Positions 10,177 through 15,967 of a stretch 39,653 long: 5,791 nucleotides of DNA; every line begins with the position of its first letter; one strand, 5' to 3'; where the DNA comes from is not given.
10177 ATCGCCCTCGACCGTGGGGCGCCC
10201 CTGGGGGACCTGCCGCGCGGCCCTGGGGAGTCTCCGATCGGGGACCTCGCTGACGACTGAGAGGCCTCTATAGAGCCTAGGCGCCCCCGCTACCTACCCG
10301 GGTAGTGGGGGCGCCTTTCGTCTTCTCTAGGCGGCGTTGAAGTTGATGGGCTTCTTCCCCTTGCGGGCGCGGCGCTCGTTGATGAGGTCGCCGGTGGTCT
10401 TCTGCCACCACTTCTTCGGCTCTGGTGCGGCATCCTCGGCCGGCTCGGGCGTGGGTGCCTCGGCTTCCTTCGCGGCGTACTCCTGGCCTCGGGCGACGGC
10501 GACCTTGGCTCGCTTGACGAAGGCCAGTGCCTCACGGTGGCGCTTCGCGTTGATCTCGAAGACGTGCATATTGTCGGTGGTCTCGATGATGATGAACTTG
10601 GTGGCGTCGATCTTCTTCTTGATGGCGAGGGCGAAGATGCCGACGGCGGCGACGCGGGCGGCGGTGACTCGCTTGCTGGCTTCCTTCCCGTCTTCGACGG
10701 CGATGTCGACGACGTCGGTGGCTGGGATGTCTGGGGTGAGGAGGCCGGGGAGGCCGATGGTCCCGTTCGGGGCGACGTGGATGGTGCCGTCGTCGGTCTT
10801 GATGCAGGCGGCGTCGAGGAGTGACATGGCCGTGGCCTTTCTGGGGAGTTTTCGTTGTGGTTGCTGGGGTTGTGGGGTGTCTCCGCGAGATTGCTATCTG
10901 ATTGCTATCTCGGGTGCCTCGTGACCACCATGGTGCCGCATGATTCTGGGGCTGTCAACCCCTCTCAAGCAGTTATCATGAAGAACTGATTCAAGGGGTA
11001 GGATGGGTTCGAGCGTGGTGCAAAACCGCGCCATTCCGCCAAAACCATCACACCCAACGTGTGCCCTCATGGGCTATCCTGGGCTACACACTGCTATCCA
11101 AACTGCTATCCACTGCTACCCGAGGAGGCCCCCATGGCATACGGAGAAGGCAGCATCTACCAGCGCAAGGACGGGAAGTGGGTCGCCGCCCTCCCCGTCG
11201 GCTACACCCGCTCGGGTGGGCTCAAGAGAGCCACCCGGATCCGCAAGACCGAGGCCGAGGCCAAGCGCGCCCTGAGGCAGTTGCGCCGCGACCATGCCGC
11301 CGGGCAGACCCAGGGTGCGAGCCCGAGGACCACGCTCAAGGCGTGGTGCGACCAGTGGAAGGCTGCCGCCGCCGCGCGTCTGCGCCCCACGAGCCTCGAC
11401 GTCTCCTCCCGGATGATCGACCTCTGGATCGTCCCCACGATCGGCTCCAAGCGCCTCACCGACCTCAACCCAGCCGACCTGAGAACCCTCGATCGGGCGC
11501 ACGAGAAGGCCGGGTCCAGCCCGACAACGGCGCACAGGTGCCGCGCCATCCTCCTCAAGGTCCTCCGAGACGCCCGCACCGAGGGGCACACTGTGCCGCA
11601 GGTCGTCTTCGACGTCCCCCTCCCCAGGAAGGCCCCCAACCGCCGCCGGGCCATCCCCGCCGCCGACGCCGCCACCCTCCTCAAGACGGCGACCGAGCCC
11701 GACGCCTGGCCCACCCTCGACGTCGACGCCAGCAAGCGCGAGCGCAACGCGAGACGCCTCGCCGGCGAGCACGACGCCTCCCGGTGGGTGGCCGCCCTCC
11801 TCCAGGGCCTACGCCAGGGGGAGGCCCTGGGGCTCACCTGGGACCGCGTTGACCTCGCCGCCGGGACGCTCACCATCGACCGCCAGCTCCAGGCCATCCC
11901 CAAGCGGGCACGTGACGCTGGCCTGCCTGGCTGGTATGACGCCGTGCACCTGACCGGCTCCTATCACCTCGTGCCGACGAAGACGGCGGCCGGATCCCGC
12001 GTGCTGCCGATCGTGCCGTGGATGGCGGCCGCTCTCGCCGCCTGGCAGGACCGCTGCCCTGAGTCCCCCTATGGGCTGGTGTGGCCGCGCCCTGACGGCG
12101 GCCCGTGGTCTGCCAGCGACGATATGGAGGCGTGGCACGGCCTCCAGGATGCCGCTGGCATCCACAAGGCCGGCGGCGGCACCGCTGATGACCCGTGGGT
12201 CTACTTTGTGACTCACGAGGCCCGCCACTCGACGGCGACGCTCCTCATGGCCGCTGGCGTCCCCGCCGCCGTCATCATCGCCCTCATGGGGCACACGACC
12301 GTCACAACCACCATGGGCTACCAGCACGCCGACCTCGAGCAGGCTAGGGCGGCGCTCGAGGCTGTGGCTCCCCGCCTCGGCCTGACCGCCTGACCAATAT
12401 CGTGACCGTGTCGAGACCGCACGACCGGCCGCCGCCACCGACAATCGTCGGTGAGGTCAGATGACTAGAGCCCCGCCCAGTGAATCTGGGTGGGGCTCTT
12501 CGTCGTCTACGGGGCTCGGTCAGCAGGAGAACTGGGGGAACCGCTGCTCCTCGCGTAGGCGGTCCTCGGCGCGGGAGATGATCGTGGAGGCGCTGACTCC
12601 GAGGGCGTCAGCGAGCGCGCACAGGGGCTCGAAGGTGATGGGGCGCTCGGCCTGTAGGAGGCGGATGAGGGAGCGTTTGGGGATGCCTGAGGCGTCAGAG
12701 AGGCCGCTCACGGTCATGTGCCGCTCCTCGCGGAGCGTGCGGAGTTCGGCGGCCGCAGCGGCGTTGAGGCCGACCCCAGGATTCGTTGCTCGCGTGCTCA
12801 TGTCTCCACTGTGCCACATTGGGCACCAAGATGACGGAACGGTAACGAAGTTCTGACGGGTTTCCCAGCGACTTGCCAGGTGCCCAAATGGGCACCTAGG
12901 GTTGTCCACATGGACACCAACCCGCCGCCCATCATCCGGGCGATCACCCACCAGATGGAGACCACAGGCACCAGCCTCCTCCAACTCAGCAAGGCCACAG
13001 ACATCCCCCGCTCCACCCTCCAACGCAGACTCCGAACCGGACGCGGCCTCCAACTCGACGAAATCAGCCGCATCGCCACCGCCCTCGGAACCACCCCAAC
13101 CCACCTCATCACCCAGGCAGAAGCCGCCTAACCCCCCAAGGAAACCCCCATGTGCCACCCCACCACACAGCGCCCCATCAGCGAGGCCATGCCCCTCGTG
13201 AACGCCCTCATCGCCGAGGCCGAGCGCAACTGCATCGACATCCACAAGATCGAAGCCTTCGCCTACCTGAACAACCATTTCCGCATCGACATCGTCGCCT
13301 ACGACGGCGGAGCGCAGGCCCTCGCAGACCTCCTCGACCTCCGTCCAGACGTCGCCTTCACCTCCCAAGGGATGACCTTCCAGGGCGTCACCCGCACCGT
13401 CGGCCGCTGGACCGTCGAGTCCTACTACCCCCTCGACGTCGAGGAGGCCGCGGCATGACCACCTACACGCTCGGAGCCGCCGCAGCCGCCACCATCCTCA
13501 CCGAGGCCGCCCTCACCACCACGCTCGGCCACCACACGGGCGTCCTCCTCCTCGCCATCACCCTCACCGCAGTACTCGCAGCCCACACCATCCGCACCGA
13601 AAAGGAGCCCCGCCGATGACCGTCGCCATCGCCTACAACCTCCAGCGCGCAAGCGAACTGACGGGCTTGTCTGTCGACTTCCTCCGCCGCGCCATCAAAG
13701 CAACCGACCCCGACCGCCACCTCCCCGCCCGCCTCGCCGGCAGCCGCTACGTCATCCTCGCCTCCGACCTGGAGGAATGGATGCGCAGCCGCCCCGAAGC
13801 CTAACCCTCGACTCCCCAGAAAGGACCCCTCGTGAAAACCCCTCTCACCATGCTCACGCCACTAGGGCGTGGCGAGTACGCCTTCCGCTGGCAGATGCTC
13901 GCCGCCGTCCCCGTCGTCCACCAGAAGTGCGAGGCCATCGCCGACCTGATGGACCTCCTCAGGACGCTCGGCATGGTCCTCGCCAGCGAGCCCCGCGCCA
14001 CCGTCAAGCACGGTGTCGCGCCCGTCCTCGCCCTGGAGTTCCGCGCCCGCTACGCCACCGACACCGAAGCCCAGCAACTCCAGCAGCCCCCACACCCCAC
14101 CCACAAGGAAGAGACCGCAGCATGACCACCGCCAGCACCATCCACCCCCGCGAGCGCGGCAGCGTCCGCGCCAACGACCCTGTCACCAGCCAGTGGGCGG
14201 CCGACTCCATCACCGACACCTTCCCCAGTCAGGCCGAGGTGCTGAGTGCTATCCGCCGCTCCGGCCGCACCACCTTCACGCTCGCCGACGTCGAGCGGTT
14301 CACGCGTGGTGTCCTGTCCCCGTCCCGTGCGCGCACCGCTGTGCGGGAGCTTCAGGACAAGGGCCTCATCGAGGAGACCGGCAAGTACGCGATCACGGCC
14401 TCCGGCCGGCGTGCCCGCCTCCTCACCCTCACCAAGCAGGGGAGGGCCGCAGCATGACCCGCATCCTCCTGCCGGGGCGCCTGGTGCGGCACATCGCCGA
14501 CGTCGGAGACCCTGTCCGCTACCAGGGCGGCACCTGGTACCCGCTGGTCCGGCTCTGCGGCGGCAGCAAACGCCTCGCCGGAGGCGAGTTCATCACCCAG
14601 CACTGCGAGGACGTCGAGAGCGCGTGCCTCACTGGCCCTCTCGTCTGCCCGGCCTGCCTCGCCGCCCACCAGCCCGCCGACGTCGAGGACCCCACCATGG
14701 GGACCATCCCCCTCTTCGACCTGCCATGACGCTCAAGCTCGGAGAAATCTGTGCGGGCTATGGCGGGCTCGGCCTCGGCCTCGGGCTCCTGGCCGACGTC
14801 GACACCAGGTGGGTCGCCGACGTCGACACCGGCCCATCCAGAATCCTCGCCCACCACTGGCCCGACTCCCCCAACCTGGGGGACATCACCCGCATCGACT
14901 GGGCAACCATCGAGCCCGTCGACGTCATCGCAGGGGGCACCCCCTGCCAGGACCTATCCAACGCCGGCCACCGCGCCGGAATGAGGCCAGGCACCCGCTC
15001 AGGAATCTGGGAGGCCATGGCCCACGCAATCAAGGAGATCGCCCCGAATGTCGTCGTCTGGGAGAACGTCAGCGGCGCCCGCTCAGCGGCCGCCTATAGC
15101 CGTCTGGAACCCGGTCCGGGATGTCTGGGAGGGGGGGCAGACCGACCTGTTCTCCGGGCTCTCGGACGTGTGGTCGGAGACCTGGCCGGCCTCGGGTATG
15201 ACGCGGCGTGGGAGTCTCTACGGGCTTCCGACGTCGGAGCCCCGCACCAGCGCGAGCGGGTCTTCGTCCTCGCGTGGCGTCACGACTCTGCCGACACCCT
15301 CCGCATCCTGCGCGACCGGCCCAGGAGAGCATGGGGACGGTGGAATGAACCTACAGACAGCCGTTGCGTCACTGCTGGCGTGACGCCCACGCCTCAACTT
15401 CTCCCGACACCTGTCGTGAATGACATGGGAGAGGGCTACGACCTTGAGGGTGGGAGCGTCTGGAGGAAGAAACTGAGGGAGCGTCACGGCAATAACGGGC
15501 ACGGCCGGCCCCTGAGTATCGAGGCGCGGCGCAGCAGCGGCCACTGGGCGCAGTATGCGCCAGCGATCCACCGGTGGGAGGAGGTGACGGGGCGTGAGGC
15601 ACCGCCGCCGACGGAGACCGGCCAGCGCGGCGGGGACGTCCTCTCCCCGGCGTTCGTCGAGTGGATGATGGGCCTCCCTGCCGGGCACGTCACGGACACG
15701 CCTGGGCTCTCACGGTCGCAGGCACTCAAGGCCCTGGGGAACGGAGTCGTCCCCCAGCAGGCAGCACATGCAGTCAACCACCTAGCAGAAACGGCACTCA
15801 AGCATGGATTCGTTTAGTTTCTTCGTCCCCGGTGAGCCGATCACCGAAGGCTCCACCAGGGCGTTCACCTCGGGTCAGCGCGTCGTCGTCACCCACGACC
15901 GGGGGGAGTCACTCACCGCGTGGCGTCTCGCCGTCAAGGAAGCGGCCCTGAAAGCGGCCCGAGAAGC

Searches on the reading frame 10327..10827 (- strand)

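Call 21: search_protein_families(library=pfam, max_evalue=0.01, proteins=[window:10327-10827:-])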
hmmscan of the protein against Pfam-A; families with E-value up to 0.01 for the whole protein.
window:10327-10827:- (166 aa): 1 family
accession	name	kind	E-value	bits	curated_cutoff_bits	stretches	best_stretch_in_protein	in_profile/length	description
PF04229.20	GrpB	-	0.0076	16.9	25.5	1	32-120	38-130/159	GrpB protein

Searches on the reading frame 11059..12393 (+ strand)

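Call 21: search_protein_families(library=pfam, max_evalue=0.01, proteins=[window:11059-12393:+])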
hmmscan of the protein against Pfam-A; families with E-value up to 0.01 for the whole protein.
window:11059-12393:+ (444 aa): 4 families
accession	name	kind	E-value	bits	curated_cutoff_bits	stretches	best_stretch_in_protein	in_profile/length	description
PF00589.27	Phage_integrase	-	2.2e-15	57.3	27.1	1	246-425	31-169/172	Phage integrase family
PF14659.12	Phage_int_SAM_3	-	7.4e-08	32.9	22.6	1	92-143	1-52/58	Phage integrase, N-terminal SAM-like domain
PF22022.2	Phage_int_M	-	8.1e-06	26.4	27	1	95-178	3-85/96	Phage integrase central domain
PF14490.11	HHH_RecD2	-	0.0067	16.8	27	0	138-179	50-92/92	ATP-dependent RecD2 DNA helicase HHH domain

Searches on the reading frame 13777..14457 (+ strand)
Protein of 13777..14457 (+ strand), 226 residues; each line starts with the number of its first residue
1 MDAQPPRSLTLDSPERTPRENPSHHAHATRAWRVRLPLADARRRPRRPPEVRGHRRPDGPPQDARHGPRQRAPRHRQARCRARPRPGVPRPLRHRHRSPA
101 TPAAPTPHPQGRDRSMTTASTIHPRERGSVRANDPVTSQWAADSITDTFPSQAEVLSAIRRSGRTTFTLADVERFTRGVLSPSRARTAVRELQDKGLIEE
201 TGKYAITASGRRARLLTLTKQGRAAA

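Call 21: search_protein_families(library=pfam, max_evalue=0.01, proteins=[window:13777-14457:+])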
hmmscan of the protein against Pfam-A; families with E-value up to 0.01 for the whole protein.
window:13777-14457:+ (226 aa): 1 family
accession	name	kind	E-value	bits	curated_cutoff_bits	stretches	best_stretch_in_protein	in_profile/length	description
PF12802.13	MarR_2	-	0.0016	19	27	1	150-200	5-52/61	MarR family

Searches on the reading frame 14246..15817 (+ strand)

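Call 21: search_protein_families(library=pfam, max_evalue=0.01, proteins=[window:14246-15817:+])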
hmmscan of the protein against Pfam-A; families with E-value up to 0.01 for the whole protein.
window:14246-15817:+ (523 aa): 1 family
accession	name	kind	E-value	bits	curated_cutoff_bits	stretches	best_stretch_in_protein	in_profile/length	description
PF00145.23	DNA_methylase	-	1.2e-28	100.9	22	1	164-413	2-211/324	C-5 cytosine-specific DNA methylase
